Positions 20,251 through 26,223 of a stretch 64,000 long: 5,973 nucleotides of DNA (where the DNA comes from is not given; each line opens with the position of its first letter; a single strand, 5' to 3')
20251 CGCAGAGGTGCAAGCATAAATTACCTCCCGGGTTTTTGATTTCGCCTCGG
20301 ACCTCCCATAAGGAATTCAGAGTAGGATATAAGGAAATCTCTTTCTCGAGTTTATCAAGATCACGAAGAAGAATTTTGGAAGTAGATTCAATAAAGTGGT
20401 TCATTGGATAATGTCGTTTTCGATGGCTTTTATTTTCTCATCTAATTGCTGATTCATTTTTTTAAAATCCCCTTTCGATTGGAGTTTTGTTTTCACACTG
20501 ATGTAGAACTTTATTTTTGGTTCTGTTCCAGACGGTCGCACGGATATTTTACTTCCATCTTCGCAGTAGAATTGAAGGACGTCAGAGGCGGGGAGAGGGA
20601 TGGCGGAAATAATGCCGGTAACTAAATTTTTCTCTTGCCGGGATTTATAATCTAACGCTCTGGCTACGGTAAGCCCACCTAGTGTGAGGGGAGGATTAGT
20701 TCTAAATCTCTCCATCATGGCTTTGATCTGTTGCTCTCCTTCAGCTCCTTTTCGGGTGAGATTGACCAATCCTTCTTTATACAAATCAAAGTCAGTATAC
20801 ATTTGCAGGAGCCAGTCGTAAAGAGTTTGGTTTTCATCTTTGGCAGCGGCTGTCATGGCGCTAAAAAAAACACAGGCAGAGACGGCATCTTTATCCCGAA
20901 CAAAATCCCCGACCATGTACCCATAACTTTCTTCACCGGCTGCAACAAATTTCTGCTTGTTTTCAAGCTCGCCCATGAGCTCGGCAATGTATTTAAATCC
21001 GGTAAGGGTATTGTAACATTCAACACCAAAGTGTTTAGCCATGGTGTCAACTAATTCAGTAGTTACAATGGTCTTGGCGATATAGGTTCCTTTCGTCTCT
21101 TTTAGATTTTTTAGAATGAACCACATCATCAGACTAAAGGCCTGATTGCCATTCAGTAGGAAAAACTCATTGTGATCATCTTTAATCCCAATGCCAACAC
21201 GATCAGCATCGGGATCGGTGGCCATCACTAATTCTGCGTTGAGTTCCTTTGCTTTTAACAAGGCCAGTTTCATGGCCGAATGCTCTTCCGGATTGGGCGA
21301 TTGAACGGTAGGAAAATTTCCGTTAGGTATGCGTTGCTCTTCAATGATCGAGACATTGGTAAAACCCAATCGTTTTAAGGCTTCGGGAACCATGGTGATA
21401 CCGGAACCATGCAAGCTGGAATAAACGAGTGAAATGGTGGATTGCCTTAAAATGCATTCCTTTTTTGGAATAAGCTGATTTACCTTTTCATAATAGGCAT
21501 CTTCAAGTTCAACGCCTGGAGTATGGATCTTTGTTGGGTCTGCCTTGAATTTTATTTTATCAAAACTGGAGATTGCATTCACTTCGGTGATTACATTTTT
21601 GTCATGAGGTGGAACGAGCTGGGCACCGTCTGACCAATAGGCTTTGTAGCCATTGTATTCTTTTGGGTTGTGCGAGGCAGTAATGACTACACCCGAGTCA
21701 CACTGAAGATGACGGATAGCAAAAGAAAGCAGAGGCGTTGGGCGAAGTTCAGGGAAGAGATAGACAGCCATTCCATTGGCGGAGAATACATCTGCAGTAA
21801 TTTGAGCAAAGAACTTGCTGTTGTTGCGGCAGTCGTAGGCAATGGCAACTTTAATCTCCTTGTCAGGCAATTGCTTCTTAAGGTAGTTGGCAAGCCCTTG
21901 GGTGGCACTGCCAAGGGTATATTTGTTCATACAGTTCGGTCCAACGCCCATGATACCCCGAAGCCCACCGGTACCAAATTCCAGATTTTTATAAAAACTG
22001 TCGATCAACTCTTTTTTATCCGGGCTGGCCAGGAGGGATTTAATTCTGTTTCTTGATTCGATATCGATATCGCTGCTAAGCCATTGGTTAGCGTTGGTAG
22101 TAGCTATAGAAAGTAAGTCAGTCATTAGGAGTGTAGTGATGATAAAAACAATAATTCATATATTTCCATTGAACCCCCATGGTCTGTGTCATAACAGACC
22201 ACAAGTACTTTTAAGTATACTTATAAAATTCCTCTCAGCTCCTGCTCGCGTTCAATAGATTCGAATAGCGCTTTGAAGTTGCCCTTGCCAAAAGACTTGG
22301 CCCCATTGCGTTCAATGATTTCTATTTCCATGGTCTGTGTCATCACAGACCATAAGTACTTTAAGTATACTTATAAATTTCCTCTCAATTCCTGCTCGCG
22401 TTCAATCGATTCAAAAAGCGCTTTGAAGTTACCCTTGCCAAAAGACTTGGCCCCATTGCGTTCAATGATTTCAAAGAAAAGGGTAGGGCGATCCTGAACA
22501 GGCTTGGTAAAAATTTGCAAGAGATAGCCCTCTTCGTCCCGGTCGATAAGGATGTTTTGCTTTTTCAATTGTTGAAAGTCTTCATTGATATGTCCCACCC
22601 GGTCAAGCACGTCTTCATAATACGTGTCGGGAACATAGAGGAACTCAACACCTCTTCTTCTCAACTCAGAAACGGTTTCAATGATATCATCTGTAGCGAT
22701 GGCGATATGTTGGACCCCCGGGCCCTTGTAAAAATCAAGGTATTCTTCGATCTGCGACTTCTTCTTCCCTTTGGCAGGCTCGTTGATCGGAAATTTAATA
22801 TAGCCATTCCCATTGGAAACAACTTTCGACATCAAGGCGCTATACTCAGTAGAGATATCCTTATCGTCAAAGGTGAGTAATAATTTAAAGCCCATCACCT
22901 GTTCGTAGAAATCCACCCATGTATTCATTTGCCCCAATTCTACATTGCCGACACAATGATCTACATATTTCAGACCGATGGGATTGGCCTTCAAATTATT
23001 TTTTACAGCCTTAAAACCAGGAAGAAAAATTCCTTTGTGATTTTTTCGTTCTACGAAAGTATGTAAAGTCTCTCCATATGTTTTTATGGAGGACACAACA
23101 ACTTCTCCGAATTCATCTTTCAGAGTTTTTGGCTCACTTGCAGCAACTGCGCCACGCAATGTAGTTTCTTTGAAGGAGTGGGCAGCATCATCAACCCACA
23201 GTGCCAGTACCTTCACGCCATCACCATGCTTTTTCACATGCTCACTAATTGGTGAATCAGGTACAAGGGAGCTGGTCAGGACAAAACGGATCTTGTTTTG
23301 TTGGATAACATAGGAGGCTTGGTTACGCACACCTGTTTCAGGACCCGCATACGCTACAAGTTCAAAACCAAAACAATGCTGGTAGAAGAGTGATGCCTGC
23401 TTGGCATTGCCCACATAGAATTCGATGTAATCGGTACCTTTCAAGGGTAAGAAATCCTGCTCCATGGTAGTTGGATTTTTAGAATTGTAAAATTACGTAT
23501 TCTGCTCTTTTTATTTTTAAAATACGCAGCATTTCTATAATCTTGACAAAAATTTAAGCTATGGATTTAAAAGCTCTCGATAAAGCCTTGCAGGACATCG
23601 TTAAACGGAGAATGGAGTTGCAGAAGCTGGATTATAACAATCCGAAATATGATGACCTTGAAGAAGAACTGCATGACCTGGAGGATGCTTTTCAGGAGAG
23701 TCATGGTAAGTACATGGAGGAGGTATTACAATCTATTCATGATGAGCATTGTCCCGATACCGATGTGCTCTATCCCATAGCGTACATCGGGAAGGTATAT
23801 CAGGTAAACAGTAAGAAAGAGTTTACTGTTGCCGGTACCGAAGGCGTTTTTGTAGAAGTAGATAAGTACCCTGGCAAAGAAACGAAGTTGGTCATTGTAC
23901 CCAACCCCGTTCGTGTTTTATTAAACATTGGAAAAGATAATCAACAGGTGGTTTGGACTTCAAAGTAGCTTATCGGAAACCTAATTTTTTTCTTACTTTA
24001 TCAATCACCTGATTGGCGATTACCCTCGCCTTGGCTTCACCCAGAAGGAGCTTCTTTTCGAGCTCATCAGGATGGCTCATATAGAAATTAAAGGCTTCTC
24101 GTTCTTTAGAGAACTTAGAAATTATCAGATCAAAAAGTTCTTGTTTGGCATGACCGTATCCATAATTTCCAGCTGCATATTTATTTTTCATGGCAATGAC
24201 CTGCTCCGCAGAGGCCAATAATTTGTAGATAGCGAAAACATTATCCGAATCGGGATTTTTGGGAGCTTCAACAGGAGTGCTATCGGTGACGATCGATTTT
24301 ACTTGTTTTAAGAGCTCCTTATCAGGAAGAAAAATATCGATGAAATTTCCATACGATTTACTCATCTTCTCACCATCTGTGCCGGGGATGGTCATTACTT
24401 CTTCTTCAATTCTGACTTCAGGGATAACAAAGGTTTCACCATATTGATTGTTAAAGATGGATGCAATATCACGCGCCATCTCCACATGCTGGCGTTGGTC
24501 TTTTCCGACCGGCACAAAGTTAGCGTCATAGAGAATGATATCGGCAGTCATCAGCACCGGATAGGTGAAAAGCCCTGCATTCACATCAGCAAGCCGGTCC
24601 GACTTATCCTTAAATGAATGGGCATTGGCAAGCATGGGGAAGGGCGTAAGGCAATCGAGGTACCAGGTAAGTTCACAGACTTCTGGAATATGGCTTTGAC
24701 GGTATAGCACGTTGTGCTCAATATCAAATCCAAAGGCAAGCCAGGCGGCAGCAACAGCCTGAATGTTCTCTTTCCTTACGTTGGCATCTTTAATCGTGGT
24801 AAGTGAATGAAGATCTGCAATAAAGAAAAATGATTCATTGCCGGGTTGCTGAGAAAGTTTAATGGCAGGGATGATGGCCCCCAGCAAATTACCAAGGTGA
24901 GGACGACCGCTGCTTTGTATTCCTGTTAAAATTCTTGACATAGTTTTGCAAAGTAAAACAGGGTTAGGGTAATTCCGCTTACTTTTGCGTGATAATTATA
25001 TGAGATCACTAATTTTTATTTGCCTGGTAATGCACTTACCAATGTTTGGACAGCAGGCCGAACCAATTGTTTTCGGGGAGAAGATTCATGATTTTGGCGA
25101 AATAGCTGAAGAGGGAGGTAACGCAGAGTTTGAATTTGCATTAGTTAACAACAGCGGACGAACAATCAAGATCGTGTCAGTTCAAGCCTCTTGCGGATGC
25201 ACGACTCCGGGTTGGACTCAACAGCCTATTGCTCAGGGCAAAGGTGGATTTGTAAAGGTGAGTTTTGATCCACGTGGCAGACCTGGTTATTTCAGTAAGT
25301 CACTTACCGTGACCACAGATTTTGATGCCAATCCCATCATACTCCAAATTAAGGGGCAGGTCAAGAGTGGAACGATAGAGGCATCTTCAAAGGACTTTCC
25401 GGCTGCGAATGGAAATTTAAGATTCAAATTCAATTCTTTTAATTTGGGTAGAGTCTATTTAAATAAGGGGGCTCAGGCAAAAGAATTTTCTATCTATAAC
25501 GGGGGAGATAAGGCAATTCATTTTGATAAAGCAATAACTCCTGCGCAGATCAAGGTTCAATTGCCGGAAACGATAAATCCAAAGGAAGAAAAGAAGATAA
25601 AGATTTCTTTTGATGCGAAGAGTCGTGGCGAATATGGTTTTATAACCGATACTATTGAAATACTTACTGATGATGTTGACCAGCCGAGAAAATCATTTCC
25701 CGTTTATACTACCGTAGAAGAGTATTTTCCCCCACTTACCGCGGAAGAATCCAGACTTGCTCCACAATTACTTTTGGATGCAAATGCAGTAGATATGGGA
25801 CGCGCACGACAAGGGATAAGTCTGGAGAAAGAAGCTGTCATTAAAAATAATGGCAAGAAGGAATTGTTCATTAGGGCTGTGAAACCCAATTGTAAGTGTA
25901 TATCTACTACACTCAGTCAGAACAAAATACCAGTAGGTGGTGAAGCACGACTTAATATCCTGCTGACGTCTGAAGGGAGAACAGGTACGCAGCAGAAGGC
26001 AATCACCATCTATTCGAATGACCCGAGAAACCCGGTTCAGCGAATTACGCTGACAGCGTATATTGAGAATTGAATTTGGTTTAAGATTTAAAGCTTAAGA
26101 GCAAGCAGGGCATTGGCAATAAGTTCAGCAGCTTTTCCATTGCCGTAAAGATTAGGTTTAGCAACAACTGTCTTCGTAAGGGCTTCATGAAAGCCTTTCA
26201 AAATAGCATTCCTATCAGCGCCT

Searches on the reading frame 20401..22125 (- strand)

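Call 31: search_protein_families(library=pfam, proteins=[window:20401-22125:-], max_evalue=0.001)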
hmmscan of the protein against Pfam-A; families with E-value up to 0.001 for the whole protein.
window:20401-22125:- (574 aa): 4 families
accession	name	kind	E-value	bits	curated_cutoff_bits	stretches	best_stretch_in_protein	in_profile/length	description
PF02878.22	PGM_PMM_I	-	6.4e-42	143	22.5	1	49-186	3-135/138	Phosphoglucomutase/phosphomannomutase, alpha/beta/alpha domain I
PF02879.22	PGM_PMM_II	-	1.4e-23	83.8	29.3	1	209-313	1-99/103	Phosphoglucomutase/phosphomannomutase, alpha/beta/alpha domain II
PF02880.22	PGM_PMM_III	-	1.3e-20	74.1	20.7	1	325-442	1-111/115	Phosphoglucomutase/phosphomannomutase, alpha/beta/alpha domain III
PF00408.26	PGM_PMM_IV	-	0.00018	22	23.1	1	514-544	23-52/68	Phosphoglucomutase/phosphomannomutase, C-terminal domain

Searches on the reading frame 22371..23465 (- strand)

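Call 31: search_protein_families(library=pfam, proteins=[window:22371-23465:-], max_evalue=0.001)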
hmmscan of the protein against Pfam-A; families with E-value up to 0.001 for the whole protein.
window:22371-23465:- (364 aa): 3 families
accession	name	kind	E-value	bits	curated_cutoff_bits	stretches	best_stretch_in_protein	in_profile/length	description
PF00903.31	Glyoxalase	-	2.1e-22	80.2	20.6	2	177-308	9-111/121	Glyoxalase/Bleomycin resistance protein/Dioxygenase superfamily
PF13669.12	Glyoxalase_4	-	3.7e-11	43.7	27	1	184-276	14-94/109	Glyoxalase/Bleomycin resistance protein/Dioxygenase superfamily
PF14696.12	Glyoxalase_5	-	2.2e-07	31.6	27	1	8-143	7-129/139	Hydroxyphenylpyruvate dioxygenase, HPPD, N-terminal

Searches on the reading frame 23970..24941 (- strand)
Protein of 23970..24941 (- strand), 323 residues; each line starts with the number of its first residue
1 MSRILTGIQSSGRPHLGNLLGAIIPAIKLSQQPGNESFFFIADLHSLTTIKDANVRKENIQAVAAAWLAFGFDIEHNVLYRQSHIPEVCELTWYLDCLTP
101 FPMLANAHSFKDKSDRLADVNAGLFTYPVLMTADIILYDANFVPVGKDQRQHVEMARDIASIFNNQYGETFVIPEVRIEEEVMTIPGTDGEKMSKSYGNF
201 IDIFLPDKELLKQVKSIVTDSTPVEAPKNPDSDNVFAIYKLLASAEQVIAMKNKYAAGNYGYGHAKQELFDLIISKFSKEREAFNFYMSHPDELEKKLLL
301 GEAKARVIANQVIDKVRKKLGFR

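Call 76: search_protein_families(library=pfam, proteins=[window:23970-24941:-], max_evalue=0.00001)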
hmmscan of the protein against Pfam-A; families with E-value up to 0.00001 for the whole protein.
window:23970-24941:- (323 aa): 1 family
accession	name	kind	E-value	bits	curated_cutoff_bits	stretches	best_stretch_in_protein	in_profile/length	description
PF00579.31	tRNA-synt_1b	-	1.2e-51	176.2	21.1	1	3-275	7-289/292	tRNA synthetases class I (W and Y)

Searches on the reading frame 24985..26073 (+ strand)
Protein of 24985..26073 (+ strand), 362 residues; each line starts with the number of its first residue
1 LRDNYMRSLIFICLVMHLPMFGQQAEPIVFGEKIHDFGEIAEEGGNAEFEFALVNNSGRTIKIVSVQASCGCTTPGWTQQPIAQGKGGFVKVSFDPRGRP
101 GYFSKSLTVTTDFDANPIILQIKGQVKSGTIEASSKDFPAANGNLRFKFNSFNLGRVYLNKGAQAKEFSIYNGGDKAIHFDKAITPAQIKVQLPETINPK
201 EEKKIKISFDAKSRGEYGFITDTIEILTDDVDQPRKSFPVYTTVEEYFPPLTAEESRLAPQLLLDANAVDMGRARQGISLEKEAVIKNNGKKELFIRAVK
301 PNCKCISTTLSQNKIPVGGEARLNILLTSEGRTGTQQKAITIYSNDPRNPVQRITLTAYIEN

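Call 76: search_protein_families(library=pfam, proteins=[window:24985-26073:+], max_evalue=0.00001)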
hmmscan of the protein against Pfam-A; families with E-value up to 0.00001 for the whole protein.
window:24985-26073:+ (362 aa): 2 families
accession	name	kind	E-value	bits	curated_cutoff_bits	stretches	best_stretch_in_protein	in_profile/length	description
PF07610.17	DUF1573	-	7.4e-54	180.3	26.1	2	29-126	2-98/98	Protein of unknown function (DUF1573)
PF22544.2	HYDIN_VesB_CFA65-like_Ig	-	9.9e-33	112.8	25.5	2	260-357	1-98/100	HYDIN/CFA65/VesB-like, Ig-like domain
